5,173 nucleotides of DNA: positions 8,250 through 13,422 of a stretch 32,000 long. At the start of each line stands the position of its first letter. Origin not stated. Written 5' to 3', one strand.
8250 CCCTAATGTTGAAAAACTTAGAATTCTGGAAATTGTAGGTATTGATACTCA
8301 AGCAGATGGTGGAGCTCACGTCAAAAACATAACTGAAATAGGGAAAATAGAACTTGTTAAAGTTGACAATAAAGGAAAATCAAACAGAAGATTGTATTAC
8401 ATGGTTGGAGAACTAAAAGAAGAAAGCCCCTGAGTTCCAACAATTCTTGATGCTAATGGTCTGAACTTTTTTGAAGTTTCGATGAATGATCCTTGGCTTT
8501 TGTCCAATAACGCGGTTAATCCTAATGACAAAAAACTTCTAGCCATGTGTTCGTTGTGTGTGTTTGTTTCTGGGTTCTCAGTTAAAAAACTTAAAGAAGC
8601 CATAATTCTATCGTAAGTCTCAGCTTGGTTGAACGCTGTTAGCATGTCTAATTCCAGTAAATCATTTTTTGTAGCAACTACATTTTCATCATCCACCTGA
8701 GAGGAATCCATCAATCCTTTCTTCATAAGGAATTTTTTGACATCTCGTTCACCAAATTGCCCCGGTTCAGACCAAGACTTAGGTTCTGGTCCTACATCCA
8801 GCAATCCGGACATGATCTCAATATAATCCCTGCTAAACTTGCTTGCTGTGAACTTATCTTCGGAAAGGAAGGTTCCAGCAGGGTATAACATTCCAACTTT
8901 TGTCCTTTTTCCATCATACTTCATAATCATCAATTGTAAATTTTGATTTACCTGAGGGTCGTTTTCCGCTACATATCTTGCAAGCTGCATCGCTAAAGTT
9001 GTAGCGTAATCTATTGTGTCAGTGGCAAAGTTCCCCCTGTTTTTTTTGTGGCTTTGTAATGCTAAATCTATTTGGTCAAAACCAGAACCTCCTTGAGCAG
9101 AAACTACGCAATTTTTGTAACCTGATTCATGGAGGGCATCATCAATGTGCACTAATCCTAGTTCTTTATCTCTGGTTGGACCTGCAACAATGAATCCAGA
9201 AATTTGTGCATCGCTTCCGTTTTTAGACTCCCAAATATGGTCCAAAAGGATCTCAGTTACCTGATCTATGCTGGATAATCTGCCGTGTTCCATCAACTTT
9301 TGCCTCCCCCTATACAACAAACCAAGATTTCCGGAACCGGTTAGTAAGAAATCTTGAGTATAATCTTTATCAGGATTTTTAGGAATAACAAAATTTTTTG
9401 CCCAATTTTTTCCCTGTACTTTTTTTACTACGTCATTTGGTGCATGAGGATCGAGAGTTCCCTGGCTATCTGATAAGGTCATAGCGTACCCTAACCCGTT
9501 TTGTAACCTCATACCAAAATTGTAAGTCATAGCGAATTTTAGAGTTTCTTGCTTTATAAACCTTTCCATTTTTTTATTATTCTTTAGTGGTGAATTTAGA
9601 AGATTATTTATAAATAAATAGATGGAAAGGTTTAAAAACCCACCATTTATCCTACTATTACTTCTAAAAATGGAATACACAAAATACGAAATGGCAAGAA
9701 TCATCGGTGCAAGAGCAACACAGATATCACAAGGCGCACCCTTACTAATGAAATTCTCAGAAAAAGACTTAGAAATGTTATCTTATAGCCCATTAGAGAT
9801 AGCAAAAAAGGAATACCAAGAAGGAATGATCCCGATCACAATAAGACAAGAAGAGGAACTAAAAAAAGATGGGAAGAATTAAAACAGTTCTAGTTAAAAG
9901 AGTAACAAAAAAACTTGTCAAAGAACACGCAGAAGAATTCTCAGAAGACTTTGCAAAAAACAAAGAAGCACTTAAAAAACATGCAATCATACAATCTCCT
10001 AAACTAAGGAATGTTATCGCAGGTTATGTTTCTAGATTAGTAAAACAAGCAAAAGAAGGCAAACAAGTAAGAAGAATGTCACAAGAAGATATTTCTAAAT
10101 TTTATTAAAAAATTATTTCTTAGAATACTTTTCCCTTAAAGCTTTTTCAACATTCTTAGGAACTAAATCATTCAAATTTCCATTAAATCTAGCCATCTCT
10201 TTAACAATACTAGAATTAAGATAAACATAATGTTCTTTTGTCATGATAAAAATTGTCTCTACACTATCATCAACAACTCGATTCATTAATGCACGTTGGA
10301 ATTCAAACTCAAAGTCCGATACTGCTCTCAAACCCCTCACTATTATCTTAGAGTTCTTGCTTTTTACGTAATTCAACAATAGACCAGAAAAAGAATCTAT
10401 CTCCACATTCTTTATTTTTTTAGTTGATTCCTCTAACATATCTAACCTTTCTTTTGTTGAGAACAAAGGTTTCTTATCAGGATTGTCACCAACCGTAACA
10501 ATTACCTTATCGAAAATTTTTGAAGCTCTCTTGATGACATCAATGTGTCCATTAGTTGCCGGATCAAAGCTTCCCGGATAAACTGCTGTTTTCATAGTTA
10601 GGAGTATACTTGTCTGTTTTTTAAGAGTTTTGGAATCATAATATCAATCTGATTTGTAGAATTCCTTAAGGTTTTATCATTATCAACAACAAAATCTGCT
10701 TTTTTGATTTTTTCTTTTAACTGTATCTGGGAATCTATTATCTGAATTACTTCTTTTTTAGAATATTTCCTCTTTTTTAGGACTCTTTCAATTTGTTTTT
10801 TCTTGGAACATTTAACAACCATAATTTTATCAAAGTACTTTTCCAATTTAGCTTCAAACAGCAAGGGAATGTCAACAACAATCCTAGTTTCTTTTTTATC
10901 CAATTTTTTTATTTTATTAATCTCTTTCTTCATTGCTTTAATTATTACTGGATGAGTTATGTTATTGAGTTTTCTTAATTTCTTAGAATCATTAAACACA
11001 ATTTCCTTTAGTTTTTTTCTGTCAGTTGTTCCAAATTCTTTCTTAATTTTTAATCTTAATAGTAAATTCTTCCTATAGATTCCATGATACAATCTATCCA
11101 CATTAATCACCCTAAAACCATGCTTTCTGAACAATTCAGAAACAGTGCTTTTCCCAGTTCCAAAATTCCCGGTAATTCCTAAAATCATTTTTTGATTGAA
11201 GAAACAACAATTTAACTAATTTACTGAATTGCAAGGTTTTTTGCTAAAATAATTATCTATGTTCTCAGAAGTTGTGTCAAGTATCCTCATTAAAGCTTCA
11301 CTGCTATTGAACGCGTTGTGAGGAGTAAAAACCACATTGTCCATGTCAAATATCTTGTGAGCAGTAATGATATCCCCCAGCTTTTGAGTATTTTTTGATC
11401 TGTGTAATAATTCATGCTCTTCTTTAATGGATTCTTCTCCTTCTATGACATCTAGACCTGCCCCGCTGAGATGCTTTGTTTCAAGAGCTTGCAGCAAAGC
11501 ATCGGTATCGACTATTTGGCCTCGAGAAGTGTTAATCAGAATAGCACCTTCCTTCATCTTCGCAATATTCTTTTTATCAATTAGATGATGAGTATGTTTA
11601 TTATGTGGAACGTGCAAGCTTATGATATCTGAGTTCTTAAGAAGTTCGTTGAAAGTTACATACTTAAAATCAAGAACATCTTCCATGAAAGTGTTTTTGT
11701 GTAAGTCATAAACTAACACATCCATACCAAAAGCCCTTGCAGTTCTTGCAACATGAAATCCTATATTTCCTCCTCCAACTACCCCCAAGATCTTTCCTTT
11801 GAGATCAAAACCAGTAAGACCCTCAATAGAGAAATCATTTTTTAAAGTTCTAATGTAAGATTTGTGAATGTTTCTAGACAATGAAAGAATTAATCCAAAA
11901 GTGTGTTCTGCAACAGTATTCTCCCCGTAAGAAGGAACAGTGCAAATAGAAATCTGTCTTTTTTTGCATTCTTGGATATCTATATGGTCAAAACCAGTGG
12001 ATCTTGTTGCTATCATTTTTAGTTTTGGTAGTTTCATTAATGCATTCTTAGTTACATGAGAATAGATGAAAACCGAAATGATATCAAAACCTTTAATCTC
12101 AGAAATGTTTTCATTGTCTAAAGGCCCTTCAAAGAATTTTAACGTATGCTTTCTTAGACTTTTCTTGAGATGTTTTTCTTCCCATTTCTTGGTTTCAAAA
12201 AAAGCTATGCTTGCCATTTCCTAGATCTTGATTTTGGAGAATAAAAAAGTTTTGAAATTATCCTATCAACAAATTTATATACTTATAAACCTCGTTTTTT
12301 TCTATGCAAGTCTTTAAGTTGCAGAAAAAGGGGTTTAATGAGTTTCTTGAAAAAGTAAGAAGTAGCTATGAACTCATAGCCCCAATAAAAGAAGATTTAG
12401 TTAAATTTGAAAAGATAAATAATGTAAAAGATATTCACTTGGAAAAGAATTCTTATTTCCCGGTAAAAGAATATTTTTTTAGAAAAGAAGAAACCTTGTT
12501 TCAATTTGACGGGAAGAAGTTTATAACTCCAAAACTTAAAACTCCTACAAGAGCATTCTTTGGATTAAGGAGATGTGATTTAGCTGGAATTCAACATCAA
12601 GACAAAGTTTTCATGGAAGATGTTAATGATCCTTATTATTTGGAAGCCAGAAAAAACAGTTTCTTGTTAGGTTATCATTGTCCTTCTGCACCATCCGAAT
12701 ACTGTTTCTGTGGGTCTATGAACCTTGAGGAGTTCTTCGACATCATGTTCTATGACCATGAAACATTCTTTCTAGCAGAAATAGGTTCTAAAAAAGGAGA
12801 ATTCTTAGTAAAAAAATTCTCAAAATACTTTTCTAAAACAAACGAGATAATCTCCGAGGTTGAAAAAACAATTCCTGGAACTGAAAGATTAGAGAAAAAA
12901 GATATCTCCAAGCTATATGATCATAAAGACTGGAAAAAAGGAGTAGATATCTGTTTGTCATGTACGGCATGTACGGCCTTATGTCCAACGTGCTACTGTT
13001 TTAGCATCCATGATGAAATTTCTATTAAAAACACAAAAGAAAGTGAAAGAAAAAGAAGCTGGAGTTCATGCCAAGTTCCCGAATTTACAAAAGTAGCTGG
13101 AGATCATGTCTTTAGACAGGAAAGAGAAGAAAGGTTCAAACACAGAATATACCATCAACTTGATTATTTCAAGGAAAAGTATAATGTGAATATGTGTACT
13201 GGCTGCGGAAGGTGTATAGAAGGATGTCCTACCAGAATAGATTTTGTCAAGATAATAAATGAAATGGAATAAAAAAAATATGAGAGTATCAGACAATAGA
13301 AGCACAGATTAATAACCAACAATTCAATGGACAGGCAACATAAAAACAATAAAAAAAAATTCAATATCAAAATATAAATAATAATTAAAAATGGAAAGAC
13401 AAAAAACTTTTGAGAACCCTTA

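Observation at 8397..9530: Proteasome/Anbu-like Ntn-hydrolase candidate with exposed Thr and a 130-aa C-terminal extension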

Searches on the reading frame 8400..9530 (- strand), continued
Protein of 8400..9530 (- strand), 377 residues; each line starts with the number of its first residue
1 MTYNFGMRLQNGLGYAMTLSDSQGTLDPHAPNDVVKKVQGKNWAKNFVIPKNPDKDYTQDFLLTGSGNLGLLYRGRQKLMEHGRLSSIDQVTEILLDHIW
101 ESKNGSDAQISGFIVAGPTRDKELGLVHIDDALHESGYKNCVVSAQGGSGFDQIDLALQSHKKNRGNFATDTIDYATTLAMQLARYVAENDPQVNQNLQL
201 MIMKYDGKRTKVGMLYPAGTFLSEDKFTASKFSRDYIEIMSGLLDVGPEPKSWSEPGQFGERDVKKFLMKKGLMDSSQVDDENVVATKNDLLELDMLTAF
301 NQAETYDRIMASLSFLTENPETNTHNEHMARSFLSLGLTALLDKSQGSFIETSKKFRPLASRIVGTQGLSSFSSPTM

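Call 55: search_solved_structures(query=P0004, max_evalue=10, show_alignments=3)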
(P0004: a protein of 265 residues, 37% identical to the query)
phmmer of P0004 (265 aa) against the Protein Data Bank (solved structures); distinct sequences matched with E-value up to 10: 3.
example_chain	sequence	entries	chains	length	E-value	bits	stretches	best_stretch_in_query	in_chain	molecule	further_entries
9l7c_I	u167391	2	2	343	0.057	16.3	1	197-262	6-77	Type III-B CRISPR module RAMP protein Cmr6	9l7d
3x1l_H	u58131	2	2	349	0.058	16.2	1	197-262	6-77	Cmr6 | CRISPR type III-associated protein domain-containing protein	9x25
8g28_A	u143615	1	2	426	0.53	13.1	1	26-68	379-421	ATPase, AAA family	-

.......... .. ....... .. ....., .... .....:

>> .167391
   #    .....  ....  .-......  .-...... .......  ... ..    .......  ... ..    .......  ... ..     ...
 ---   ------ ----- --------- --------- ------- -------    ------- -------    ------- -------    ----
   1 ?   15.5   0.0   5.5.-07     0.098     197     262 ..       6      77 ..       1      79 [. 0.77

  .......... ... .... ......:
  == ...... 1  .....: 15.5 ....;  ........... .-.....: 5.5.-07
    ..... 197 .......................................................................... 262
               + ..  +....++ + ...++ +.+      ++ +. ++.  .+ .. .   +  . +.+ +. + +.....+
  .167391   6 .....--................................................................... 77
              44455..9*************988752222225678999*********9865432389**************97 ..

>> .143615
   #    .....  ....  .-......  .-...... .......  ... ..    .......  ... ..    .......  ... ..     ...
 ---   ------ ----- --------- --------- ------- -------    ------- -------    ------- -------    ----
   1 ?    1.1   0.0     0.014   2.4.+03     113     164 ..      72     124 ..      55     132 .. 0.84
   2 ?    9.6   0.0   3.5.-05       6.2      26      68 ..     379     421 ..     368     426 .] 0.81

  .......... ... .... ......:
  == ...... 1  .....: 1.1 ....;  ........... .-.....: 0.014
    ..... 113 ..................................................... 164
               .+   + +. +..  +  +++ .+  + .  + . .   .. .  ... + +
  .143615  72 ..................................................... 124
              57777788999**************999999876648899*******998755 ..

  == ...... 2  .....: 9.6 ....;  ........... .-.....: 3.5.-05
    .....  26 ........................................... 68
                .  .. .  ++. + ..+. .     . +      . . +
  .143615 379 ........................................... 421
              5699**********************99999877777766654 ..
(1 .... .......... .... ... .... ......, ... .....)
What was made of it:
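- Tried and rejected: P0004 against PDB: spurious Cmr6 and AAA hits with E>0.05 (call 55).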

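Call 82: search_protein_families(library=ncbifam, proteins=[P0002, P0003, P0004, P0007], max_evalue=10)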
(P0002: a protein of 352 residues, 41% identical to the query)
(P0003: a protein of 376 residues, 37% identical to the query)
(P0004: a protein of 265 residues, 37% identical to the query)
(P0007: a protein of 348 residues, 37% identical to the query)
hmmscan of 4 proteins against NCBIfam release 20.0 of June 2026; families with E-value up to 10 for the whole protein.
P0002 (352 aa): 0 families

P0003 (376 aa): 0 families

P0004 (265 aa): 1 family
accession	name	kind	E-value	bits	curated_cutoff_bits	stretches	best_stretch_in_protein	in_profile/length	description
TIGR03634.1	arc_protsome_B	equivalog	0.15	11.6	224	1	2-139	2-135/185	archaeal proteasome endopeptidase complex subunit beta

P0007 (348 aa): 0 families
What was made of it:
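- On Archaeal 20S beta subunit (TIGR03634 arc_protsome_B): The best relative scores 11.6 bits (call 82).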

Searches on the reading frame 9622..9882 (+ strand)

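Call 9: search_protein_families(library=pfam, proteins=[window:9622-9882:+], max_evalue=0.001)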
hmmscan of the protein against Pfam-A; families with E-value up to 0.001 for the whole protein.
window:9622-9882:+ (86 aa): 1 family
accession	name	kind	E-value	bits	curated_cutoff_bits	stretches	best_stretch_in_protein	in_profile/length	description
PF01192.27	RNA_pol_Rpb6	-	5.9e-10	39.5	26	1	14-72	2-53/53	RNA polymerase Rpb6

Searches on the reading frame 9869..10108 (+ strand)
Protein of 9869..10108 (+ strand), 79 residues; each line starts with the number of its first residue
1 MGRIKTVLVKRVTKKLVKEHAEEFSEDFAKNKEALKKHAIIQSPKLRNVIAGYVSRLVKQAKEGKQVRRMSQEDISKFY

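Call 9: search_protein_families(library=pfam, proteins=[window:9869-10108:+], max_evalue=0.001)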
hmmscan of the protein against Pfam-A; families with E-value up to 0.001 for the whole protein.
window:9869-10108:+ (79 aa): 1 family
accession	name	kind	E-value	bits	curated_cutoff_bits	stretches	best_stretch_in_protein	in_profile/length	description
PF00833.23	Ribosomal_S17e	-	1.7e-16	60.7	22.8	1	1-71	1-70/122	Ribosomal S17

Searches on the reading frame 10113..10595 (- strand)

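Call 9: search_protein_families(library=pfam, proteins=[window:10113-10595:-], max_evalue=0.001)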
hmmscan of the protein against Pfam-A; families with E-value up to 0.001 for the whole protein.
window:10113-10595:- (160 aa): 2 families
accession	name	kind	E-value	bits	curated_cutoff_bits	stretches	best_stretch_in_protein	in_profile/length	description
PF01467.32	CTP_transf_like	-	2.3e-26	93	21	1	5-133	1-132/133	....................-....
PF08218.17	Citrate_ly_lig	-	3.7e-06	27.2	20.9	1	11-70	9-66/182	Citrate lyase ligase C-terminal domain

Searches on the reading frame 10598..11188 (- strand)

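Call 10: search_protein_families(library=pfam, proteins=[window:10598-11188:-], max_evalue=0.001)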
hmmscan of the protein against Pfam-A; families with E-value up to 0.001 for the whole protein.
window:10598-11188:- (196 aa): 2 families
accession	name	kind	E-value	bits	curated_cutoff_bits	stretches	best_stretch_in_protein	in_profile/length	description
PF01121.26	CoaE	-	4.1e-43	147.6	27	1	1-174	1-178/180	Dephospho-CoA kinase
PF13238.12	AAA_18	-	4.2e-07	30.9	29.4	1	4-149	2-120/128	AAA domain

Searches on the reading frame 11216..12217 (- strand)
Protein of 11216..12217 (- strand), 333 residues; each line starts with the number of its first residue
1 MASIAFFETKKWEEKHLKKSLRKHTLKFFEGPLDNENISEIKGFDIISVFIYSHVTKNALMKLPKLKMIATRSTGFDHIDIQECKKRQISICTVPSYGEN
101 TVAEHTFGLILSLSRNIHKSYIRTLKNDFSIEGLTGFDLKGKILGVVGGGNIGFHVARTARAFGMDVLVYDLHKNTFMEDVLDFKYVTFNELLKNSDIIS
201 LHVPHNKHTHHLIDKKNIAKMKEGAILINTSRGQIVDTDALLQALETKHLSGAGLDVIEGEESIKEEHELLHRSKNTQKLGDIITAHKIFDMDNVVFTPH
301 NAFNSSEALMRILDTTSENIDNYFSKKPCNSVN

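Call 10: search_protein_families(library=pfam, proteins=[window:11216-12217:-], max_evalue=0.001)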
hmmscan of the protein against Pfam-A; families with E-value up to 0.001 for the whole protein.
window:11216-12217:- (333 aa): 7 families
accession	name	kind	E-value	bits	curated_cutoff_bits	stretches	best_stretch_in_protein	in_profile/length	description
PF02826.25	2-Hacid_dh_C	-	7e-55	185.6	25.1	1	107-302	1-178/178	D-isomer specific 2-hydroxyacid dehydrogenase, NAD binding domain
PF00389.36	2-Hacid_dh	-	3.1e-29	101.8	24.6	1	12-331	10-131/134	D-isomer specific 2-hydroxyacid dehydrogenase, catalytic domain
PF03446.21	NAD_binding_2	-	6.4e-09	36.5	21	1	144-262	2-124/161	NAD binding domain of 6-phosphogluconate dehydrogenase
PF01262.27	AlaDh_PNT_C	-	5.4e-06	26.4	23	1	146-229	33-127/214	Alanine dehydrogenase/PNT, C-terminal domain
PF00670.27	AdoHcyase_NAD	-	2.4e-05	24.9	27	1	135-233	17-112/162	S-adenosyl-L-homocysteine hydrolase, NAD binding domain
PF07991.19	KARI_N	-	0.00016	21.7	20.6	1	139-228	2-92/165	Acetohydroxy acid isomeroreductase, NADPH-binding domain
PF13241.12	NAD_binding_7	-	0.00072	20.5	22.1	0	137-213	3-79/104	Putative NAD(P)-binding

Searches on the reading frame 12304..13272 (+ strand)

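Call 10: search_protein_families(library=pfam, proteins=[window:12304-13272:+], max_evalue=0.001)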
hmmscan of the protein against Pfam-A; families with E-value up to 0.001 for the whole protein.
window:12304-13272:+ (322 aa): 10 families
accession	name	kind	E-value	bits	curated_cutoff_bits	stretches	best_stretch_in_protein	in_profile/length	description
PF17179.9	Fer4_22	-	8.8e-32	110.3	27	1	217-312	2-95/95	4Fe-4S dicluster domain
PF12838.12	Fer4_7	-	5.6e-08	33.6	27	1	289-311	29-51/52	4Fe-4S dicluster domain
PF13183.11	Fer4_8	-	2.1e-07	31.8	27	1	214-312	2-68/68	4Fe-4S dicluster domain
PF13237.11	Fer4_10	-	5e-07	30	25.5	1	293-310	4-21/53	4Fe-4S dicluster domain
PF12797.12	Fer4_2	-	6.6e-06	26.2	24.5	0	293-310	5-22/22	4Fe-4S binding domain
PF13746.11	Fer4_18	-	8.1e-06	26.5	27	0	273-315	36-78/114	4Fe-4S dicluster domain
PF14697.11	Fer4_21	-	3.2e-05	24.4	35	0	294-310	37-53/59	4Fe-4S dicluster domain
PF00037.32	Fer4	-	9.3e-05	22.5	21.1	1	293-310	3-20/24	4Fe-4S binding domain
PF13187.11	Fer4_9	-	9.8e-05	22.7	27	1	217-311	2-50/52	4Fe-4S dicluster domain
PF12837.12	Fer4_6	-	0.00081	19.7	25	1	293-310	4-21/24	4Fe-4S binding domain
